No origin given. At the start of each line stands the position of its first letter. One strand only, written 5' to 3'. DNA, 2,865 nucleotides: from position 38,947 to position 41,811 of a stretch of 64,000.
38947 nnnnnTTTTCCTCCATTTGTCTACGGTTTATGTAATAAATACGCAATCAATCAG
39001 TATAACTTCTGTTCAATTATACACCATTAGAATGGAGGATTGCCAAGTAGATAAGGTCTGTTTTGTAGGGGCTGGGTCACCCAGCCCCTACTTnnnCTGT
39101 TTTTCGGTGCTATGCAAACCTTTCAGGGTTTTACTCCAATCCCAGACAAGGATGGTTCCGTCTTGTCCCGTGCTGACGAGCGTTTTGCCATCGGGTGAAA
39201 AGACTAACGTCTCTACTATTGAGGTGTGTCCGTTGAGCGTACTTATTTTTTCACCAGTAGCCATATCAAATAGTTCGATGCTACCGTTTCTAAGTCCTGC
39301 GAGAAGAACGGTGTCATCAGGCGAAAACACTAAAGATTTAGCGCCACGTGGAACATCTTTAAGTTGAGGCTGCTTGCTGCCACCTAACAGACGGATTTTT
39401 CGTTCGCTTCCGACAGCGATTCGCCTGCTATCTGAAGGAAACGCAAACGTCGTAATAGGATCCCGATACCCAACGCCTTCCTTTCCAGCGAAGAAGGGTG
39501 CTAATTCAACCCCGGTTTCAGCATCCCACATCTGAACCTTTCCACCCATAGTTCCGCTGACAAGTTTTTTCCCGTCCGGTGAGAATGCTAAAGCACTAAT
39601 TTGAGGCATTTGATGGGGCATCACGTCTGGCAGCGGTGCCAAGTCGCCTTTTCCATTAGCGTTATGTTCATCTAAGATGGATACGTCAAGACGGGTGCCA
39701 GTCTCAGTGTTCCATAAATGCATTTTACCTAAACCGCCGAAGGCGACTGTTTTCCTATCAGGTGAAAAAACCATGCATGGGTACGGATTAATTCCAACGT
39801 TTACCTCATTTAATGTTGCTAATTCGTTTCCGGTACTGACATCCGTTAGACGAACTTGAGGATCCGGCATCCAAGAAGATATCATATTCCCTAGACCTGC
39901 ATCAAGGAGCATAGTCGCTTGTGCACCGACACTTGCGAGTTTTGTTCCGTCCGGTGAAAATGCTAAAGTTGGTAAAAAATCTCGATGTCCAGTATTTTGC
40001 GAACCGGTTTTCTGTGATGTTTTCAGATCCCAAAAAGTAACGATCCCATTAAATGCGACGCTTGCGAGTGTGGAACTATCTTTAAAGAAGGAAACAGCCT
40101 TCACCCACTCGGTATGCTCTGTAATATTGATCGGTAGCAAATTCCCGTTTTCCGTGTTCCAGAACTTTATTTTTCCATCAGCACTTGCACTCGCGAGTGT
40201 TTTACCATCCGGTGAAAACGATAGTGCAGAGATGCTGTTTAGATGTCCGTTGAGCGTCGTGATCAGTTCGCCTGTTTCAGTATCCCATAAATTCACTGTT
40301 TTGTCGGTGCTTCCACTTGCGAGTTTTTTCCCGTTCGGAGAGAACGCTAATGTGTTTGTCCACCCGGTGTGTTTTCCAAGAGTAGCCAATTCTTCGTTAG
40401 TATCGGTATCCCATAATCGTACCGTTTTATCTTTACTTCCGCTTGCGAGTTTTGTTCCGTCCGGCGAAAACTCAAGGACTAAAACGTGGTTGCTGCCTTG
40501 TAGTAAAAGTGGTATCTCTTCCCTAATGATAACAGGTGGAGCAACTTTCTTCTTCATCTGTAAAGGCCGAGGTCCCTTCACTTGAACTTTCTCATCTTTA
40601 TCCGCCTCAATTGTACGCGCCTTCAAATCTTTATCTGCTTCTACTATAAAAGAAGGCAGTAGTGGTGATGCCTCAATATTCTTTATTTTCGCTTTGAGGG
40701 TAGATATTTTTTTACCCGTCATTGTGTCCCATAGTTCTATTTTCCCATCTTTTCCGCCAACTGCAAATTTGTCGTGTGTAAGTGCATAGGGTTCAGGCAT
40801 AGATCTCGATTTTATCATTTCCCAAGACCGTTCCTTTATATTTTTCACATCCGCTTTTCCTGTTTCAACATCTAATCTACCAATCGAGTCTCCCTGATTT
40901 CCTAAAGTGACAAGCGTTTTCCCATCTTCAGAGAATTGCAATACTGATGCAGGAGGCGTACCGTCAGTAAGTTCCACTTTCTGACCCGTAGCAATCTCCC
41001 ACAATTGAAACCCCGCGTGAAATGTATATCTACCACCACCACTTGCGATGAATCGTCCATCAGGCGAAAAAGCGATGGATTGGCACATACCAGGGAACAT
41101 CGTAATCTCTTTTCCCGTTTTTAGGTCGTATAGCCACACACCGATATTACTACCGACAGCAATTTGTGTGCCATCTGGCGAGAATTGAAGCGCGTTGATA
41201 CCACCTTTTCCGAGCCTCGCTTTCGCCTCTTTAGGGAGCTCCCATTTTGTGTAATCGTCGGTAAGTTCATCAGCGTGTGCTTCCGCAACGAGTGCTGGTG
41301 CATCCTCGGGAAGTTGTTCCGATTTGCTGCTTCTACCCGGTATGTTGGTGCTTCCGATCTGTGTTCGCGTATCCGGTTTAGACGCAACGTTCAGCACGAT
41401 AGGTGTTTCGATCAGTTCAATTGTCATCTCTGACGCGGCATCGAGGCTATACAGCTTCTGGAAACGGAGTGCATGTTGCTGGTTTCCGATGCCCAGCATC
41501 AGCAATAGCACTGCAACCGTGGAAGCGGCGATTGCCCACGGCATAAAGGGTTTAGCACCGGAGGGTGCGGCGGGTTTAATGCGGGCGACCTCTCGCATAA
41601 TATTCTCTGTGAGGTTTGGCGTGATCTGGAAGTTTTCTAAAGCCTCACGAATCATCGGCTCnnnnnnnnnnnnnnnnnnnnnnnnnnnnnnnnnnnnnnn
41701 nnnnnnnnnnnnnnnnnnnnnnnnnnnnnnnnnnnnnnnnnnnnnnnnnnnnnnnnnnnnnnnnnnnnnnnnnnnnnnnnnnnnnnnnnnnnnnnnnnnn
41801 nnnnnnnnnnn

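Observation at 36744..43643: ECF sigma factor fused to a TM helix and WD40 propeller, flanked by a recently duplicated secreted WD40 paralog and a third membrane WD40 protein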

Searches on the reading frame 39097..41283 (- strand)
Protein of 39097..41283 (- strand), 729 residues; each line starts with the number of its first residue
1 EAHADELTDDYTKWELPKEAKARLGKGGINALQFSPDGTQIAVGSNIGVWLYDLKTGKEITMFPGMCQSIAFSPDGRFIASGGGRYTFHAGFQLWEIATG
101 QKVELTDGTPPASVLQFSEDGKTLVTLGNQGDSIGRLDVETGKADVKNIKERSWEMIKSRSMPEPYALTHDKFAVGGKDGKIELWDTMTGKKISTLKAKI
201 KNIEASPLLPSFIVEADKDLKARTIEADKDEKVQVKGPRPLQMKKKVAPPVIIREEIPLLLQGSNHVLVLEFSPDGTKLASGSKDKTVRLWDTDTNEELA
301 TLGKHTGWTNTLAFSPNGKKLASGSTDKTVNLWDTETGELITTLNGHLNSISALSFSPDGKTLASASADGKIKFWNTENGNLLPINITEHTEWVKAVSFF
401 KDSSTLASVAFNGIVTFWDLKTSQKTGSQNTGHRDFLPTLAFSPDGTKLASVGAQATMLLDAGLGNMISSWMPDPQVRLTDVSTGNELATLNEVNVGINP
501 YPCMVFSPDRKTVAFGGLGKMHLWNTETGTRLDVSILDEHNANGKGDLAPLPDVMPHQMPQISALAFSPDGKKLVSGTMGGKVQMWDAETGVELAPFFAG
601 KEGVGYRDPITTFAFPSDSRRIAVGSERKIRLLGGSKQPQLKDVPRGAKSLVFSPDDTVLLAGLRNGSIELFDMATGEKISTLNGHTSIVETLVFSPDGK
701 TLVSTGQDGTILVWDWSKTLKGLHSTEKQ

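Call 63: search_solved_structures(query=window:39097-41283:-, max_evalue=1e-20)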
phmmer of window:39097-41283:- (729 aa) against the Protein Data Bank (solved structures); distinct sequences matched with E-value up to 1e-20: 372 (the best 60 are shown).
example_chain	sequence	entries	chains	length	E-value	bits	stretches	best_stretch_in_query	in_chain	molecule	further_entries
2ymu_A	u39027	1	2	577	6e-198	662.6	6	264-405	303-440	WD-40 REPEAT PROTEIN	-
7big_A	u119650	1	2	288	5.8e-94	318.9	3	266-394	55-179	v13WRAP-T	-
7bie_A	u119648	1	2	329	8.3e-89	301.8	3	265-391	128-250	nvWRAP-T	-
7bid_A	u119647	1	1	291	3.9e-83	283.1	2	264-395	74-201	v31WRAP-T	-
7bif_A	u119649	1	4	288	3.1e-78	266.9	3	265-394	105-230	v22WRAP-T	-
5yzv_A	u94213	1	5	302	9.9e-72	245.4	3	262-376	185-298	Probable serine/threonine-protein kinase PkwA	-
3sfz_A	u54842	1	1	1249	1.4e-58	201.9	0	276-445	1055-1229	Apoptotic peptidase activating factor 1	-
3shf_A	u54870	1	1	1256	1.5e-58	201.8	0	276-445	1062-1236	Apoptotic peptidase activating factor 1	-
3j2t_A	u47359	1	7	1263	9.4e-57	195.9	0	320-446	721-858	Apoptotic protease-activating factor 1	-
3jbt_A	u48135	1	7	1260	9.6e-57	195.8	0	320-446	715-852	Apoptotic protease-activating factor 1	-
5juy_A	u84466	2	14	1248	9.9e-57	195.8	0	320-446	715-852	Apoptotic protease-activating factor 1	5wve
9mzg_B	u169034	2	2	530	3.3e-55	190.8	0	264-400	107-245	Guanine nucleotide-binding protein G(I)/G(S)/G(T) subunit beta-1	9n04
5mzh_A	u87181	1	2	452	1.1e-54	189.1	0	266-398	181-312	Dynein assembly factor with WDR repeat domains 1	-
5nnz_B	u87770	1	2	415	4.5e-54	187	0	267-381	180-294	Dynein assembly factor with WDR repeat domains 1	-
6r60_A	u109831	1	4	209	3e-51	177.7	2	262-392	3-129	WD-40 repeat protein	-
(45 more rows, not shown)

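Call 70: find_homologous_proteins(query=window:39097-41283:-, max_evalue=1e-30)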
Query window:39097-41283:- (729 aa): 7721 proteins with E <= 1e-30 among 8000 candidates; the best 120 are listed.
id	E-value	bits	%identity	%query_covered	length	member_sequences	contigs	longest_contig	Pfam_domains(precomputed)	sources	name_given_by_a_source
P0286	0.0e+0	1651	100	100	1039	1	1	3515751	PF23769.2,PF23586.3,PF25048.2,PF23342.2,PF23411.2,PF23393.3,PF23609.2,PF24797.2,PF20426.5,PF25460.2,PF25178.1,PF23775.2,PF25173.2,PF23383.2,PF25171.2,PF12894.14,PF21031.3,PF24780.2,PF16755.12,PF25172.2,PF24782.3,PF08662.18,PF25047.1,PF26550.2,PF23756.2,PF23098.2,PF25168.2,PF24105.2,PF24805.2,PF24017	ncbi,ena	-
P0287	0.0e+0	1313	80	100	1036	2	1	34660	PF23586.3,PF25048.2,PF23342.2,PF23411.2,PF23393.3,PF23609.2,PF24797.2,PF20426.5,PF25460.2,PF25178.1,PF23775.2,PF25173.2,PF23383.2,PF25171.2,PF12894.14,PF21031.3,PF24780.2,PF16755.12,PF25172.2,PF24782.3,PF08662.18,PF25047.1,PF26550.2,PF23756.2,PF23098.2,PF25168.2,PF24105.2,PF24805.2,PF24017.3,PF23760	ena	-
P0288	0.0e+0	1261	78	100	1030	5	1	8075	PF23769.2,PF25048.2,PF23342.2,PF23411.2,PF23393.3,PF23609.2,PF24797.2,PF20426.5,PF25460.2,PF23749.2,PF25178.1,PF23775.2,PF25173.2,PF23383.2,PF25171.2,PF12894.14,PF24780.2,PF16755.12,PF25172.2,PF24782.3,PF08662.18,PF25047.1,PF26550.2,PF23756.2,PF23098.2,PF25168.2,PF24105.2,PF24805.2,PF24017.3,PF23760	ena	-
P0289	0.0e+0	1259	91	85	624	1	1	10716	PF23769.2,PF23586.3,PF25048.2,PF23342.2,PF23411.2,PF23393.3,PF23609.2,PF24797.2,PF20426.5,PF25460.2,PF25178.1,PF23775.2,PF25173.2,PF23383.2,PF25171.2,PF12894.14,PF21031.3,PF24780.2,PF16755.12,PF23761.2,PF25172.2,PF24782.3,PF08662.18,PF25047.1,PF26550.2,PF23756.2,PF23098.2,PF25168.2,PF24105.2,PF24805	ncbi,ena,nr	ncbi:hypothetical protein F4Y93_04220 [Candidatus Poribacteria bacterium]|nr:hypothetical protein [C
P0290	0.0e+0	1246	78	99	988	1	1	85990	PF23769.2,PF23586.3,PF25048.2,PF23342.2,PF23411.2,PF23393.3,PF23609.2,PF24797.2,PF20426.5,PF25460.2,PF25178.1,PF23775.2,PF25173.2,PF23383.2,PF25171.2,PF12894.14,PF21031.3,PF24780.2,PF16755.12,PF25172.2,PF24782.3,PF08662.18,PF25047.1,PF26550.2,PF23756.2,PF23098.2,PF25168.2,PF24105.2,PF24805.2,PF24017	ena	-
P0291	0.0e+0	1204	75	100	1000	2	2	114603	PF23586.3,PF25048.2,PF23342.2,PF23411.2,PF23393.3,PF24797.2,PF20426.5,PF25460.2,PF25178.1,PF23775.2,PF25173.2,PF23383.2,PF25171.2,PF12894.14,PF21031.3,PF24780.2,PF16755.12,PF25172.2,PF24782.3,PF08662.18,PF25047.1,PF26550.2,PF23756.2,PF23098.2,PF25168.2,PF24105.2,PF24805.2,PF24017.3,PF23760.2,PF24817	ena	-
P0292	0.0e+0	1154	72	100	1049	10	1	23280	PF23769.2,PF23586.3,PF25048.2,PF23342.2,PF23411.2,PF23393.3,PF23609.2,PF24797.2,PF20426.5,PF25460.2,PF25178.1,PF23775.2,PF25173.2,PF23383.2,PF25171.2,PF12894.14,PF21031.3,PF24780.2,PF16755.12,PF23761.2,PF25172.2,PF24782.3,PF08662.18,PF25047.1,PF26550.2,PF23756.2,PF23098.2,PF25168.2,PF24105.2,PF24805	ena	-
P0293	0.0e+0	1152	73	100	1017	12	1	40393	PF23769.2,PF23586.3,PF25048.2,PF23342.2,PF23411.2,PF23393.3,PF23609.2,PF24797.2,PF20426.5,PF25460.2,PF23749.2,PF25178.1,PF23775.2,PF25173.2,PF23383.2,PF25171.2,PF12894.14,PF24780.2,PF16755.12,PF25172.2,PF24782.3,PF08662.18,PF25047.1,PF26550.2,PF23756.2,PF23098.2,PF25168.2,PF24105.2,PF24805.2,PF24017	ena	-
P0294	0.0e+0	1149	72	99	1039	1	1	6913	PF23769.2,PF23586.3,PF13360.14,PF17005.12,PF25048.2,PF23342.2,PF23411.2,PF23770.2,PF23393.3,PF23609.2,PF24797.2,PF20426.5,PF25460.2,PF25178.1,PF23775.2,PF25173.2,PF23383.2,PF25171.2,PF12894.14,PF21031.3,PF24780.2,PF16755.12,PF25172.2,PF24782.3,PF08662.18,PF25047.1,PF26550.2,PF23756.2,PF23098.2,PF251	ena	-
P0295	0.0e+0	1140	72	99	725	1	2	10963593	PF23769.2,PF23586.3,PF13360.14,PF25048.2,PF23342.2,PF23411.2,PF23393.3,PF23609.2,PF24797.2,PF20426.5,PF23388.2,PF25460.2,PF23749.2,PF25178.1,PF23775.2,PF25173.2,PF23383.2,PF25171.2,PF12894.14,PF21031.3,PF24780.2,PF23761.2,PF25172.2,PF24782.3,PF25047.1,PF26550.2,PF23756.2,PF23098.2,PF25168.2,PF24105.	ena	-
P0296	0.0e+0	1109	70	99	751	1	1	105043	PF23769.2,PF23586.3,PF25048.2,PF23342.2,PF23411.2,PF23393.3,PF23609.2,PF24797.2,PF20426.5,PF25460.2,PF25178.1,PF23775.2,PF25173.2,PF23383.2,PF25171.2,PF12894.14,PF21031.3,PF24780.2,PF16755.12,PF25172.2,PF24782.3,PF08662.18,PF25047.1,PF26550.2,PF23756.2,PF23098.2,PF25168.2,PF24105.2,PF24805.2,PF24017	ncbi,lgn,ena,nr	ncbi:MAG: WD40 repeat domain-containing protein [Candidatus Poribacteria bacterium]|nr:WD40 repeat d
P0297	0.0e+0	1098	70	100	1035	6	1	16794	PF23769.2,PF17005.12,PF25048.2,PF23342.2,PF23411.2,PF23215.1,PF23770.2,PF23393.3,PF23609.2,PF24797.2,PF20426.5,PF25460.2,PF25178.1,PF23775.2,PF25173.2,PF23383.2,PF25171.2,PF12894.14,PF21031.3,PF24780.2,PF16755.12,PF25172.2,PF24782.3,PF08662.18,PF25047.1,PF26550.2,PF23756.2,PF23098.2,PF25168.2,PF0093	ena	-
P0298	0.0e+0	1097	71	99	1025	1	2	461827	PF23769.2,PF25048.2,PF23342.2,PF23411.2,PF23770.2,PF23393.3,PF23609.2,PF24797.2,PF20426.5,PF25460.2,PF25178.1,PF23775.2,PF25173.2,PF23383.2,PF25171.2,PF12894.14,PF21031.3,PF24780.2,PF16755.12,PF25172.2,PF24782.3,PF08662.18,PF25047.1,PF26550.2,PF23756.2,PF23098.2,PF25168.2,PF24105.2,PF24805.2,PF24017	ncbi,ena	-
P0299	0.0e+0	1094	69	100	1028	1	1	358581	PF23769.2,PF23586.3,PF13360.14,PF25048.2,PF23342.2,PF23411.2,PF23215.1,PF23770.2,PF23393.3,PF23609.2,PF24797.2,PF20426.5,PF25460.2,PF25178.1,PF23775.2,PF25173.2,PF23383.2,PF25171.2,PF12894.14,PF21031.3,PF24780.2,PF16755.12,PF25172.2,PF24782.3,PF08662.18,PF25047.1,PF26550.2,PF23756.2,PF23098.2,PF2516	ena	-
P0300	0.0e+0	1087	70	99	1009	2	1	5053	PF23586.3,PF25048.2,PF23342.2,PF23411.2,PF23393.3,PF24797.2,PF20426.5,PF25460.2,PF23749.2,PF25178.1,PF23775.2,PF25173.2,PF23383.2,PF25171.2,PF12894.14,PF21031.3,PF24780.2,PF25172.2,PF24782.3,PF08662.18,PF25047.1,PF26550.2,PF23756.2,PF23098.2,PF25168.2,PF24105.2,PF24805.2,PF24017.3,PF24817.2,PF23798.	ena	-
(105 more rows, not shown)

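Call 74: find_encoding_contigs(protein=P0286, flank=2000, max_places=3)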
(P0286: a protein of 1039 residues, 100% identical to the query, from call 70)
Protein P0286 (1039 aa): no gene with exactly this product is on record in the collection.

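Call 82: predict_structure(alignment_id=A2)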
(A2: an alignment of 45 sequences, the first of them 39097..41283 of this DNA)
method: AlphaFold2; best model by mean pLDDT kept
length: 729 residues; sequences in the alignment: 45
mean_pLDDT: 67.3   pTM: 0.50
mean pLDDT of the five models: 67.3, 66.7, 66.3, 62.8, 61.2
residues with pLDDT >= 90: 62; 70-90: 328; 50-70: 169; < 50: 170
segments of 3 or more residues with pLDDT < 50: 1-15, 25-29, 85-90, 202-263, 411-414, 427-437, 454-471, 495-501, 538-558, 599-605, 725-729
pLDDT, mean of each block of 10 residues (from residue 1): 30 50 49 66 62 60 66 86 53 78 68 80 82 84 83 73 75 86 89 82 37 33 33 35 32 28 69 92 89 89 82 91 91 92 85 81 80 87 69 57 57 54 54 45 64 44 31 62 63 52 76 78 85 65 30 38 83 83 84 64 51 81 84 69 74 89 85 88 75 70 64 74 47
secondary structure, 60 per line:
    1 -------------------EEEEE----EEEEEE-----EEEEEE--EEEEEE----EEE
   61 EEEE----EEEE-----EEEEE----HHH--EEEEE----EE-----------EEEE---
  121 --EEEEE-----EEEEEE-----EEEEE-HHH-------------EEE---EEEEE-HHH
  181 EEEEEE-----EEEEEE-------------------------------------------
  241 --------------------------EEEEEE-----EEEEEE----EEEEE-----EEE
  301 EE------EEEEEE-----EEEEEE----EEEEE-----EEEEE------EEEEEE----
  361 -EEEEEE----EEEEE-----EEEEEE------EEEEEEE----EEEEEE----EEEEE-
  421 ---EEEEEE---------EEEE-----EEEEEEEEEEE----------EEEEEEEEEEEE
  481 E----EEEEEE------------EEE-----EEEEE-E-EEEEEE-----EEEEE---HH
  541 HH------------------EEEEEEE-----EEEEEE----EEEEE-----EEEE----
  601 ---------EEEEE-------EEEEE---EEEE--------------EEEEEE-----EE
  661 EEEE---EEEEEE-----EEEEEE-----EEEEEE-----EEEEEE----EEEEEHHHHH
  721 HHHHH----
elements in order (helices of 4 or more, strands of 3 or more residues): E20-24 E29-34 E40-45 E48-53 E58-64 E69-72 E78-82 E92-96 E114-117 E123-127 E133-138 E144-148 E166-168 E172-176 E181-186 E192-197 E267-272 E278-283 E288-292 E298-302 E309-314 E320-325 E330-334 E340-344 E351-356 E362-367 E372-376 E382-387 E394-400 E405-410 E415-419 E424-429 E439-442 E448-458 E469-481 E486-491 E504-506 E512-516 E520-525 E531-535 H539-542 E561-567 E573-578 E583-587 E593-596 E610-614 E622-626 E630-633 E648-653 E659-664 E668-673 E679-684 E690-695 E701-706 E711-715 H716-725

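Call 84: fold_search(model_id=the predicted structure, library=pdb)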
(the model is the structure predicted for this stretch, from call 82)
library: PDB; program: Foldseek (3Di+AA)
matches with E <= 10: 1997; with E <= 0.001: 1970
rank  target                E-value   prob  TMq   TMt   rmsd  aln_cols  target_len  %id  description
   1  2ymu_A                3.6e-38  1.00  0.50  0.60   9.3       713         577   26  Structure of a highly repetitive propeller structure (released 2012-10-17)
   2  5i2t                  8.5e-30  1.00  0.26  0.30  15.2       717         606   17  Domain characterization of the WD protein Pwp2 and their relevance in ribosome biogenesis (released 2017-06-21)
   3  9n73_LO               1.6e-29  1.00  0.25  0.24  14.9       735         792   18  SSU processome maturation and disassembly, State G (released 2025-10-29)
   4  9n6v_LQ               1.3e-28  1.00  0.37  0.34  12.4       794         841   15  SSU processome maturation and disassembly, State A (released 2025-11-05)
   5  9g33_UL               1.9e-28  1.00  0.38  0.34  12.2       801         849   15  Stalled 90S - Utp23-Krr1-deltaC3 (released 2025-06-18)
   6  7mqa_LQ               2.5e-28  1.00  0.38  0.35  12.1       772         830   16  Cryo-EM structure of the human SSU processome, state post-A1 (released 2021-09-22)
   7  7d4i_B1               2.6e-28  1.00  0.26  0.24  14.8       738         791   18  Cryo-EM structure of 90S small ribosomal precursors complex with the DEAH-box RNA helicase Dhr1 (State F) (released 2021-10-06)
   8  9e2g_2B               2.7e-28  1.00  0.50  0.57   9.0       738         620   14  Cryo-EM structure of 48 nm repeat of microtubule doublet from T. brucei flagellum (released 2025-03-12)
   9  6rxt_UA               3.5e-28  1.00  0.37  0.33  16.3       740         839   16  Cryo-EM structure of the 90S pre-ribosome (Kre33-Noc4) from Chaetomium thermophilum, state A (released 2019-08-14)
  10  7mqa_LR               4.3e-28  1.00  0.50  0.47  12.4       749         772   15  Cryo-EM structure of the human SSU processome, state post-A1 (released 2021-09-22)
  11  6zqd_UA               4.6e-28  1.00  0.25  0.23  17.9       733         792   19  Cryo-EM structure of the 90S pre-ribosome from Saccharomyces cerevisiae, state Post-A1 (released 2020-09-23)
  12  9n6z_LO               5.3e-28  1.00  0.37  0.35  14.6       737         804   15  SSU processome maturation and disassembly, State D (released 2025-11-05)
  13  6rxt_UL               5.9e-28  1.00  0.39  0.38  11.0       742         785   17  Cryo-EM structure of the 90S pre-ribosome (Kre33-Noc4) from Chaetomium thermophilum, state A (released 2019-08-14)
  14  9n74_LQ               6.9e-28  1.00  0.38  0.35  12.3       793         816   15  SSU processome maturation and disassembly, State H (released 2025-10-29)
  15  7mq8_LR               8.4e-28  1.00  0.49  0.47  11.5       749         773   14  Cryo-EM structure of the human SSU processome, state pre-A1 (released 2021-09-22)
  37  1nr0                  1.1e-25  1.00  0.52  0.60   9.1       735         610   16  Two Seven-Bladed Beta-Propeller Domains Revealed By The Structure Of A C. elegans Homologue Of Yeast Actin Interacting P (released 2003-07-01)
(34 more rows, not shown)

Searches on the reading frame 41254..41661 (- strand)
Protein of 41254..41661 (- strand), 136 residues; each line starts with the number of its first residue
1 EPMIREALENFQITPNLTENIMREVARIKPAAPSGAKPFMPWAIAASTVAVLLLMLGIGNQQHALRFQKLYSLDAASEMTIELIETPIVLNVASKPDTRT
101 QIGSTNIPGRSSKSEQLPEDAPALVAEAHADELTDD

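Call 80: search_protein_families(library=pfam, proteins=[window:41254-41661:-], max_evalue=10)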
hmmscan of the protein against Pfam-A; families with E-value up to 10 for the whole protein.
seq(136 aa): 0 families
